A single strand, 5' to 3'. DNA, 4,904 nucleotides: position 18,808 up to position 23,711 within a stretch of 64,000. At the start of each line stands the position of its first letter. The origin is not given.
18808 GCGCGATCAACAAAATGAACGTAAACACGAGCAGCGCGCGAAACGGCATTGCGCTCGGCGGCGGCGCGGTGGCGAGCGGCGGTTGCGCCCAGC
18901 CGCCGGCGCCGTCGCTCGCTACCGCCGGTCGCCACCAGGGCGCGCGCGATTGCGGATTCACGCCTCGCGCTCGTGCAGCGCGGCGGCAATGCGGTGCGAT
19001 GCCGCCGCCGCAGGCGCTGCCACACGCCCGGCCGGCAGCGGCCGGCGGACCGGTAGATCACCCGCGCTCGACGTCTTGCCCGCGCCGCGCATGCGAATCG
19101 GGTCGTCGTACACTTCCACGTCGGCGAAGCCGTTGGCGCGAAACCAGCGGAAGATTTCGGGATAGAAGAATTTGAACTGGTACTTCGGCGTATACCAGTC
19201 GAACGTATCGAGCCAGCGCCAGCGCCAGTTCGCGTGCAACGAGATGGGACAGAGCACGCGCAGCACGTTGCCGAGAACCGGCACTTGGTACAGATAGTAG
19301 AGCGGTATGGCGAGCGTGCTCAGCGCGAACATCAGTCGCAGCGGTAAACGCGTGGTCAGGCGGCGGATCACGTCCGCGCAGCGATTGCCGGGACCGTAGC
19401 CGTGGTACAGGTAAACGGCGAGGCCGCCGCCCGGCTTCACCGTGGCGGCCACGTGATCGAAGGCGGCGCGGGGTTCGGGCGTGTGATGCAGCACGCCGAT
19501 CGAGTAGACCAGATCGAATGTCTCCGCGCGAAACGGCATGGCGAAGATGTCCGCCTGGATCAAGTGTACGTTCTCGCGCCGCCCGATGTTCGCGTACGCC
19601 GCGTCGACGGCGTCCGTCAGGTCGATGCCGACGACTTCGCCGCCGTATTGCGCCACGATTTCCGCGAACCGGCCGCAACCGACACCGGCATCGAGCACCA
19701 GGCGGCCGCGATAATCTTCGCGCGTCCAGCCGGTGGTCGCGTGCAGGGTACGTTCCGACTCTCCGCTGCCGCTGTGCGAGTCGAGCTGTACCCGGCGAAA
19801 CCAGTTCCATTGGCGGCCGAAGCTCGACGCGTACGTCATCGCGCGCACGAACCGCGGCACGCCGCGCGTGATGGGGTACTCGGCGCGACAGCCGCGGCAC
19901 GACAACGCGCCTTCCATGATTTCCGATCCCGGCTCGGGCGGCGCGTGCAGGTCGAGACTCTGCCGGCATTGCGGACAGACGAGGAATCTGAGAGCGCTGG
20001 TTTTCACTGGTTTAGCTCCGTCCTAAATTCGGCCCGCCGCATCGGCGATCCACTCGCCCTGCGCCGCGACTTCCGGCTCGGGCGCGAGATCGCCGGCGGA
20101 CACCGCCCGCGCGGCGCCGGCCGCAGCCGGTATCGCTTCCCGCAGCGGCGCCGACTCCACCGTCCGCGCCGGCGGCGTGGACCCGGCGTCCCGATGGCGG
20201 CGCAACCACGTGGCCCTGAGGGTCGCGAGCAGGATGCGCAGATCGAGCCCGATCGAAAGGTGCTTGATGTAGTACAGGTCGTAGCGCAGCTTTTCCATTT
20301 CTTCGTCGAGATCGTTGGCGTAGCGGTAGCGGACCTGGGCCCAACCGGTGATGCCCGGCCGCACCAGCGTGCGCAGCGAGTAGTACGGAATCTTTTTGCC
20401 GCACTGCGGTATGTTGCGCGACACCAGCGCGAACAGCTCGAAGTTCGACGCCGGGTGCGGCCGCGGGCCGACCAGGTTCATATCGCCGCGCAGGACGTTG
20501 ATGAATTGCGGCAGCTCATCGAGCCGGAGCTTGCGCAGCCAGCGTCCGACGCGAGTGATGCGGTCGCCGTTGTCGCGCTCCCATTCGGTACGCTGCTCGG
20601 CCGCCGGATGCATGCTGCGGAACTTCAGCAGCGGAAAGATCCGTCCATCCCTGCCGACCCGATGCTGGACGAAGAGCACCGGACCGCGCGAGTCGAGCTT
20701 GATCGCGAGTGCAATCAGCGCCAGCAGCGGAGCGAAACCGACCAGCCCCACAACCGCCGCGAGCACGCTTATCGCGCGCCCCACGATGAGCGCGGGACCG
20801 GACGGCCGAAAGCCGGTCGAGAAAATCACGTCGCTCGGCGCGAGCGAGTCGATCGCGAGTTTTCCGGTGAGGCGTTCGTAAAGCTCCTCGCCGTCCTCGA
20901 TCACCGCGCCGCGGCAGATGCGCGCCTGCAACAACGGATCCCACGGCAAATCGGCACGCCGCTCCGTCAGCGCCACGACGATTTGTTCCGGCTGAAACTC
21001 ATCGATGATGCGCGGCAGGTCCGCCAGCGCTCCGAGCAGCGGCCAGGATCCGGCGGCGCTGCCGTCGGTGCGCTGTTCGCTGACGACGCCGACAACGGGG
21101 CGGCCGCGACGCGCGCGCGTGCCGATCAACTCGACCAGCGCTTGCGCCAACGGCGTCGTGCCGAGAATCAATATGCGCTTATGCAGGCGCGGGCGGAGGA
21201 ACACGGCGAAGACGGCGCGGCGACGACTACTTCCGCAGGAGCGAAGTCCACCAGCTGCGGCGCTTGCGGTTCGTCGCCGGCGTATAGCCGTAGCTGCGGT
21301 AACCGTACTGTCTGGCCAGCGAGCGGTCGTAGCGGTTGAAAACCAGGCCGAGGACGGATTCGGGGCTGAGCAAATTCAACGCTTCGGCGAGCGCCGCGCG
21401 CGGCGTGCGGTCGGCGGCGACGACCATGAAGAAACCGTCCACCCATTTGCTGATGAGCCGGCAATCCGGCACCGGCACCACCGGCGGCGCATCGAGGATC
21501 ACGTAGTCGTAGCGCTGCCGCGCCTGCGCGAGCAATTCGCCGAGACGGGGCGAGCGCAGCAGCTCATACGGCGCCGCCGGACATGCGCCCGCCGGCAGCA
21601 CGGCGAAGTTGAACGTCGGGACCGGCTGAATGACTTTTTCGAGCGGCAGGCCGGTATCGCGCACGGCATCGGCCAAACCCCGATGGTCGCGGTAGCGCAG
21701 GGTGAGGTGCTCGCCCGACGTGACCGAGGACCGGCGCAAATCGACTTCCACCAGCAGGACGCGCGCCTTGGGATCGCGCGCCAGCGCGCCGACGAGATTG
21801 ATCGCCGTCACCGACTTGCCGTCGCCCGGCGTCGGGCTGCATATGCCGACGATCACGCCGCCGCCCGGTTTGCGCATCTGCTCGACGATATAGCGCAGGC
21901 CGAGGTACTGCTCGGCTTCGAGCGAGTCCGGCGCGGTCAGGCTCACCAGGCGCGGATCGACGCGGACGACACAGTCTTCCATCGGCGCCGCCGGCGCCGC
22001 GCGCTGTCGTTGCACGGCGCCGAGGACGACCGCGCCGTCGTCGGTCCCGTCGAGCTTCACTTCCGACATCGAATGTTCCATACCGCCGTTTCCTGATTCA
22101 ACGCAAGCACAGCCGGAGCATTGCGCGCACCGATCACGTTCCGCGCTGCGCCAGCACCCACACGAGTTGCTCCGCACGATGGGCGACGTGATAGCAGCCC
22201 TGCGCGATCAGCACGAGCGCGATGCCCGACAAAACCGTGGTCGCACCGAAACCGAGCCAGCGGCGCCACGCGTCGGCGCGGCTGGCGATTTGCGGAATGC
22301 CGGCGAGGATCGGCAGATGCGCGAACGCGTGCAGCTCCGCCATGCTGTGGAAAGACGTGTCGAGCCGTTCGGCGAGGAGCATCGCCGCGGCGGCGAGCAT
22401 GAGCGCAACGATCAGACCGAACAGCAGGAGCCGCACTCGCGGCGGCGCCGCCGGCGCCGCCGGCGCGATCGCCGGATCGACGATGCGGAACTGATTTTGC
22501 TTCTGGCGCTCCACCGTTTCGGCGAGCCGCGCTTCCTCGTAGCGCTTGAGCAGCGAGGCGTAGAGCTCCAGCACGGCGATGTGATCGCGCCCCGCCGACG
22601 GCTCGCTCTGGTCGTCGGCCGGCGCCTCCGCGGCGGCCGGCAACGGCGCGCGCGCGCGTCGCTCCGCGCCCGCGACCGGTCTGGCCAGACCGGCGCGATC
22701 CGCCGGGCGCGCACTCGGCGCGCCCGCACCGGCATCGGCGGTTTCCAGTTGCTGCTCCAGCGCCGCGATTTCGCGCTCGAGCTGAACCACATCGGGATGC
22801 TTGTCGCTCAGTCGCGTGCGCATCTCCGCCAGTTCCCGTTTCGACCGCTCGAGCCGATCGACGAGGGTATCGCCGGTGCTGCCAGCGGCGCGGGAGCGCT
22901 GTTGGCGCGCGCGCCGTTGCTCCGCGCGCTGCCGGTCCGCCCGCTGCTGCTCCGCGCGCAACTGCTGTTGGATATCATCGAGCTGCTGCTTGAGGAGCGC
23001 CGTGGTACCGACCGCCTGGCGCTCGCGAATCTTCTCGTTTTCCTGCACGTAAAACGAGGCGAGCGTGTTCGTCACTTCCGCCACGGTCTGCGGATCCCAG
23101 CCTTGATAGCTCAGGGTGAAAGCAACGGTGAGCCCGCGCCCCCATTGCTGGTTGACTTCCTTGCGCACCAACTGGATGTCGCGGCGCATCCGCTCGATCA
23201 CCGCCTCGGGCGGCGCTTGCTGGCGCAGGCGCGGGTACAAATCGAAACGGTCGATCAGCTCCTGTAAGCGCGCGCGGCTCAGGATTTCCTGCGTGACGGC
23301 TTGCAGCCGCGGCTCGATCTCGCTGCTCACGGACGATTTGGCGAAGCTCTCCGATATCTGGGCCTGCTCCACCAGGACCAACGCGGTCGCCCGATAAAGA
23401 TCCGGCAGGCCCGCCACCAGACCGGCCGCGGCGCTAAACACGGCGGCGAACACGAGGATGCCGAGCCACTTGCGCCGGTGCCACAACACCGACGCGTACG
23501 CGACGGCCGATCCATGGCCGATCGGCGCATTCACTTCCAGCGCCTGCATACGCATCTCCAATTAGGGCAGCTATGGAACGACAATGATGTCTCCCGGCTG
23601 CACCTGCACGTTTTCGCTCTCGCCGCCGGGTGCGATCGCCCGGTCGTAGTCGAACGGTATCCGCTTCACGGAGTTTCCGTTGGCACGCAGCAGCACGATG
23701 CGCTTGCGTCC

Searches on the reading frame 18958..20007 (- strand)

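Call 54: search_protein_families(library=ncbifam, proteins=[window:18958-20007:-], max_evalue=0.00001)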
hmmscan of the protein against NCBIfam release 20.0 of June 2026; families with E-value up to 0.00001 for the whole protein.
window:18958-20007:- (349 aa): 19 families
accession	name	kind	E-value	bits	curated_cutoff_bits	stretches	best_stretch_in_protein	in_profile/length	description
NF038101.1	Trm112_arch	equivalog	5.9e-13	48.8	77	1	1-52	1-52/59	methytransferase partner Trm112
NF045667.1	MTase_DVU1556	equivalog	1.7e-11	44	155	1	100-198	22-119/213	DVU_1556 family methyltransferase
NF047649.1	MTase_UXPK_star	exception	4.3e-10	39.1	460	1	100-198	77-181/283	methyltransferase/UXPK-star double selenoprotein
NF041537.1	ArsM_AhpD_UU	exception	9.2e-10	37.8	510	1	100-197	76-179/345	arsenite methyltransferase/AhpD domain selenoprotein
TIGR00452.1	TIGR00452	equivalog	3.2e-09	36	275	1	98-197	115-218/316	tRNA 5-methoxyuridine(34)/uridine 5-oxyacetic acid(34) synthase CmoB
TIGR01983.1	UbiG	equivalog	6.3e-09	35.5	102.95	1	97-196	46-149/228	bifunctional 2-polyprenyl-6-hydroxyphenol methylase/3-demethylubiquinol 3-O-methyltransferase UbiG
NF008823.0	PRK11873.1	subfamily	8.6e-09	35.3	263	1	100-198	77-181/272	arsenite methyltransferase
NF011650.0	PRK15068.1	equivalog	1.2e-08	34.2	209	1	98-196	120-223/324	tRNA 5-methoxyuridine(34)/uridine 5-oxyacetic acid(34) synthase CmoB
TIGR02021.1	BchM-ChlM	equivalog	1.8e-08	34.1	158.9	1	90-191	43-148/218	magnesium protoporphyrin IX methyltransferase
NF007610.0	PRK10258.1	equivalog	1.9e-08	34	342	1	102-198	44-138/251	malonyl-ACP O-methyltransferase BioC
TIGR04290.1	meth_Rta_06860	hypoth_equivalog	2.7e-08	33.6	300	1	96-190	45-142/226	TIGR04290 family methyltransferase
TIGR02072.1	BioC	equivalog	3e-08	33.8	184.95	1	102-197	36-131/244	malonyl-ACP O-methyltransferase BioC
NF041536.1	ArsM_DUF2284_UU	exception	3.7e-08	32.2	575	1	100-197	76-179/459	arsenite methyltransferase/DUF2284 domain selenoprotein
NF043040.1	corrin_prot_MT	hypoth_equivalog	5.7e-08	32.4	180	1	100-199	41-148/216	corrinoid protein-associated methyltransferase CpaM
NF008264.0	PRK11036.1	equivalog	6.1e-07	29.1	366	1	103-202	47-151/261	tRNA uridine 5-oxyacetic acid(34) methyltransferase CmoM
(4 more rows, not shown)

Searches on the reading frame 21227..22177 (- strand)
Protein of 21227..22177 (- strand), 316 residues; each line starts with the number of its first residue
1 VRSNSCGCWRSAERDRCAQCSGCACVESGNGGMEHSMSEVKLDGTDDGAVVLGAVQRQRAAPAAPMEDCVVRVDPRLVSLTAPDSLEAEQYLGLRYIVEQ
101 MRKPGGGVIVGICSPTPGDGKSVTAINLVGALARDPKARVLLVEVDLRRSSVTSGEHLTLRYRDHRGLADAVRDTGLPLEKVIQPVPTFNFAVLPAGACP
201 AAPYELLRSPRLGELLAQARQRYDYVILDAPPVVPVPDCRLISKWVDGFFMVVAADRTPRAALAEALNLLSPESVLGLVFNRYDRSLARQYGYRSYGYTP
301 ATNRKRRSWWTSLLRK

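Call 3: search_protein_families(library=pfam, proteins=[window:21227-22177:-], max_evalue=0.01)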
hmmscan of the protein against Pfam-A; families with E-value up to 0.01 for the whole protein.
window:21227-22177:- (316 aa): 3 families
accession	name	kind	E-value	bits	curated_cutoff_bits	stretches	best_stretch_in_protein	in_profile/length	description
PF13614.12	AAA_31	-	9.4e-08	32.6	27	1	117-233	11-128/177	AAA domain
PF01656.29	CbiA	-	3.1e-06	27.6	25.4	1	112-286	3-86/125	CobQ/CobB/MinD/ParA nucleotide binding domain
PF09140.17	MipZ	-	0.0059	16.4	20.7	0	117-231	10-108/262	ATPase MipZ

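Call 4: search_protein_families(library=ncbifam, proteins=[window:21227-22177:-], max_evalue=0.01)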
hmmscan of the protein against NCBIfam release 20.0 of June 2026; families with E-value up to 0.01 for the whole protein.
window:21227-22177:- (316 aa): 10 families
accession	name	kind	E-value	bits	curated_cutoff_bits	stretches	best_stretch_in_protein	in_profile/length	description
TIGR03018.1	pepcterm_TyrKin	hypoth_equivalog_domain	1.7e-33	115.7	230.65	1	83-281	7-207/207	XrtA-associated tyrosine autokinase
TIGR01007.1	eps_fam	subfamily_domain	4.3e-27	95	108.05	1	109-297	19-204/204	polysaccharide biosynthesis tyrosine autokinase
TIGR01005.1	eps_transp_fam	subfamily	2.4e-21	75.7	411.7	1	81-296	520-731/754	exopolysaccharide transport protein family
NF007350.0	PRK09841.1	equivalog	2.2e-18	65.8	1248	1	108-300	532-722/726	tyrosine-protein kinase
TIGR03029.1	EpsG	equivalog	2.4e-18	66.3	313.8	1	54-265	52-255/274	chain length determinant protein tyrosine kinase EpsG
NF008568.0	PRK11519.1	equivalog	4.2e-18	64.9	1068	1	112-298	531-710/720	tyrosine-protein kinase Wzc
NF041546.1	ParA_partition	equivalog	5.9e-05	22.7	180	0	109-152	1-43/203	ParA family partition ATPase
TIGR03453.1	partition_RepA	equivalog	0.0016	17.4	348.45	0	109-233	106-245/387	plasmid partitioning protein RepA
NF053622.1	ATPseBagAMYCTU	equivalog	0.0023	17.4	400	0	116-159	15-57/325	ATPase BagA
TIGR01968.1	minD_bact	equivalog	0.0034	16.8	212.9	1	109-231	3-120/261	septum site-determining protein MinD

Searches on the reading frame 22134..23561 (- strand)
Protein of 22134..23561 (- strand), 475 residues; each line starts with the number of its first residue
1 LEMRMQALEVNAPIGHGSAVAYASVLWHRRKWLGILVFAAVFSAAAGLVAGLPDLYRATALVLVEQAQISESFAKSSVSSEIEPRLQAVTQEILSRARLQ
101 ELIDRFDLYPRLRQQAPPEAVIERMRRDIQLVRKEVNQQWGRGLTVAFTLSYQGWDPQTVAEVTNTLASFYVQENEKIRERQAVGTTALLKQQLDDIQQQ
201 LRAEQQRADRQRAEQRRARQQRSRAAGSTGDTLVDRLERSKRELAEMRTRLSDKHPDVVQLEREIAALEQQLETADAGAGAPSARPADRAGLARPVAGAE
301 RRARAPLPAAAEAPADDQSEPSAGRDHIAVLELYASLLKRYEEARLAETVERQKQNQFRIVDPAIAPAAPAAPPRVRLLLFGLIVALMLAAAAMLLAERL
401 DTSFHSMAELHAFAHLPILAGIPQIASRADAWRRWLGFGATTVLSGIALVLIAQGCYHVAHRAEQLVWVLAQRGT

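Call 3: search_protein_families(library=pfam, proteins=[window:22134-23561:-], max_evalue=0.01)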
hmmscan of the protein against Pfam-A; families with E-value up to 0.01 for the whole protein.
window:22134-23561:- (475 aa): 2 families
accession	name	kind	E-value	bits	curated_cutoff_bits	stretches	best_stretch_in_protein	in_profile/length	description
PF13807.11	GNVR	-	2.4e-07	31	27.7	1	325-396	11-79/82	G-rich domain on putative tyrosine kinase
PF02706.20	Wzz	-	2.7e-05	24.8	25.5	1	23-104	9-89/91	Chain length determinant protein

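Call 4: search_protein_families(library=ncbifam, proteins=[window:22134-23561:-], max_evalue=0.01)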
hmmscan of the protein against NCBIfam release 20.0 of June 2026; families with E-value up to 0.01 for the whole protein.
window:22134-23561:- (475 aa): 9 families
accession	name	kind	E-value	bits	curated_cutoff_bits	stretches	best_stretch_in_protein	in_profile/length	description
TIGR03007.1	pepcterm_ChnLen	equivalog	4.9e-58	196.6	278.85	2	193-452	205-490/498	XrtA system polysaccharide chain length determinant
TIGR03017.1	EpsF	equivalog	5.8e-12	45.1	422.75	2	24-211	8-198/444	chain length determinant protein EpsF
NF008568.0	PRK11519.1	equivalog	8.9e-11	40.7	1068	1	324-411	376-460/720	tyrosine-protein kinase Wzc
NF007350.0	PRK09841.1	equivalog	2.1e-08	32.8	1248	0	148-213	230-295/726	tyrosine-protein kinase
TIGR01005.1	eps_transp_fam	subfamily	5.5e-07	28.2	411.7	1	324-431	382-486/754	exopolysaccharide transport protein family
NF052320.1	Cbp1_fam_LP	subfamily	0.00041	19.9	90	1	181-275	74-170/286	Cbp1 family collagen-binding glycoprotein adhesin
NF041864.1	EpsV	equivalog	0.0011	17.6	800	1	198-395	252-454/484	PCP family exopolysaccharide biosynthesis protein EpsV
NF045487.1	ASRP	equivalog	0.0012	17.5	300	1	190-275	154-237/593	archaea-specific SMC-related protein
TIGR01010.1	BexC_CtrB_KpsE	subfamily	0.0029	16.8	437.5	1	148-274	133-260/362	polysaccharide export inner-membrane protein, BexC/CtrB/KpsE family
